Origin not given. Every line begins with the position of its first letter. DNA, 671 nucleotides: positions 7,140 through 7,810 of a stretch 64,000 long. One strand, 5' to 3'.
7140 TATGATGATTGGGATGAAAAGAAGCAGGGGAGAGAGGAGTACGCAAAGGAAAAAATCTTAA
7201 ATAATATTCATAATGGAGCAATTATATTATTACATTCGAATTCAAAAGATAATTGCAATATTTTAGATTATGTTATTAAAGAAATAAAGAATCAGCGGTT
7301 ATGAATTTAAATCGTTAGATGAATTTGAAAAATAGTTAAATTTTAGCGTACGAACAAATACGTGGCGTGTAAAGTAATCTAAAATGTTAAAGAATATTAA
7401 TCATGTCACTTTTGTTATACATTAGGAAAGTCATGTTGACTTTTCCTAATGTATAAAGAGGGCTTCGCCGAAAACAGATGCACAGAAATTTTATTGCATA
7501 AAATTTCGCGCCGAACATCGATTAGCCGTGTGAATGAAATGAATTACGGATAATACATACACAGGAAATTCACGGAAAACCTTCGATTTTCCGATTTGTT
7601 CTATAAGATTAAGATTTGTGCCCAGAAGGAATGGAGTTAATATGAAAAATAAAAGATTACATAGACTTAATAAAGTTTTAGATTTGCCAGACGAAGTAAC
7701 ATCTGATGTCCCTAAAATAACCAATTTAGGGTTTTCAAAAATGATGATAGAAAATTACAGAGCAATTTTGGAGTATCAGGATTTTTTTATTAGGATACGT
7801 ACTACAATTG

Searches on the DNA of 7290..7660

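Call 81: search_rna_families(source=window, start=7290, end=7660, threshold=evalue, max_evalue=1)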
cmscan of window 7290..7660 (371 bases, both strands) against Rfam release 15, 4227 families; matches with E-value up to 1: 0.
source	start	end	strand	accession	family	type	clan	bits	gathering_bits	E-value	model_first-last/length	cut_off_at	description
